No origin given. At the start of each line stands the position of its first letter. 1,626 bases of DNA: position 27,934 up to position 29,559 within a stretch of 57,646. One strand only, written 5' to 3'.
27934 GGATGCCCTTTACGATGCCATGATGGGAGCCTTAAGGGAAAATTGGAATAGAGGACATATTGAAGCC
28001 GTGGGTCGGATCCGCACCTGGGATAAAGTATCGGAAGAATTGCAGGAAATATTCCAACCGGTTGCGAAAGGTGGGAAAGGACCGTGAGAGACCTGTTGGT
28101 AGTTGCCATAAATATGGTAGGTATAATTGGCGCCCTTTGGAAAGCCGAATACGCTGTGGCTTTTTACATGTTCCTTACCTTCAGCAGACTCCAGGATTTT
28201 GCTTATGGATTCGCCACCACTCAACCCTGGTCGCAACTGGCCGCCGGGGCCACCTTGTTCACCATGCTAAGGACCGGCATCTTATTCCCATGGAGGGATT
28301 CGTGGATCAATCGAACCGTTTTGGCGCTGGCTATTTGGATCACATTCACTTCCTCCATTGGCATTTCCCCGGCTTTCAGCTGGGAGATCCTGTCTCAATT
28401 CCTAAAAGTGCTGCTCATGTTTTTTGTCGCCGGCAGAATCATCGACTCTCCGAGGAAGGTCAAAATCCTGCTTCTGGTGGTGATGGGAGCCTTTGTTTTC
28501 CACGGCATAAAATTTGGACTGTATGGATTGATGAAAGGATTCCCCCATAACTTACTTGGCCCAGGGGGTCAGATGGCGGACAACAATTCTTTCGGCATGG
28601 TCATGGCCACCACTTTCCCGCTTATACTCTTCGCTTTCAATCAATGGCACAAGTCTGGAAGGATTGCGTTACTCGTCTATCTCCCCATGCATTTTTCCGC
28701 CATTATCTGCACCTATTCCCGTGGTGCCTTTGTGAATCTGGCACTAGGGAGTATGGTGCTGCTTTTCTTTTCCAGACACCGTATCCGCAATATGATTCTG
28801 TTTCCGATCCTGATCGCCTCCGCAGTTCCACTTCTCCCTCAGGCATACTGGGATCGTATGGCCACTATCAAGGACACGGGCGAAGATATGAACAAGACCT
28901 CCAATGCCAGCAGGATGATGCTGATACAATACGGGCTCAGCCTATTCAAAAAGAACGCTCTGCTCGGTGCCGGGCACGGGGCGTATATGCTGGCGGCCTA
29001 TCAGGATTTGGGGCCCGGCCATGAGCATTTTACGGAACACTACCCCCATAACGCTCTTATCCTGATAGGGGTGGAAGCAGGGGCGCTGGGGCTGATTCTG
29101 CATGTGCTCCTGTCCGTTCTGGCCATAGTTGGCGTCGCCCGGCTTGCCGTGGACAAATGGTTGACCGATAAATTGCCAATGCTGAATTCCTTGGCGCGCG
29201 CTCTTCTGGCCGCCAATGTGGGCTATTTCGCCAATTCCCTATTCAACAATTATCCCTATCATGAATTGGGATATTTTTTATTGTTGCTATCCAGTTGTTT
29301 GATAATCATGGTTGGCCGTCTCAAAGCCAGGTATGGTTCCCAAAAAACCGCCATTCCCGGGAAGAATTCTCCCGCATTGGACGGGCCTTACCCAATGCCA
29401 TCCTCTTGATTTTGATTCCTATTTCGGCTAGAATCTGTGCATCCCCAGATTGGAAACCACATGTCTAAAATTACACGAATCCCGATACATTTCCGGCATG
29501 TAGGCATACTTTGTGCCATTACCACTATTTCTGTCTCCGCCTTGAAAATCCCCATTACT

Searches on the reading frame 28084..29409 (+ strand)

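Call 19: search_protein_families(library=pfam, proteins=[window:28084-29409:+], max_evalue=0.001)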
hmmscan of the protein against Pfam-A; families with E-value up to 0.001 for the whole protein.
window:28084-29409:+ (441 aa): 2 families
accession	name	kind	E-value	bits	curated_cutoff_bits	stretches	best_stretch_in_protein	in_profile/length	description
PF04932.20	Wzy_C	-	2.3e-15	57.1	31.7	1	205-340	8-148/149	O-Antigen ligase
PF19358.4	DUF5935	-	2.9e-05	24.5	23.6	1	1-152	1-152/193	Family of unknown function (DUF5935)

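Call 42: search_protein_families(library=ncbifam, proteins=[window:28084-29409:+], max_evalue=0.00001)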
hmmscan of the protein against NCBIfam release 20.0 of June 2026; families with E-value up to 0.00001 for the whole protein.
window:28084-29409:+ (441 aa): 1 family
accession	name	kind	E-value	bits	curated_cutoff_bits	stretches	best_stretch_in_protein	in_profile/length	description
TIGR03097.1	PEP_O_lig_1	hypoth_equivalog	8.4e-46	156.6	188.1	1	2-407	1-404/408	putative O-glycosylation ligase, exosortase A system-associated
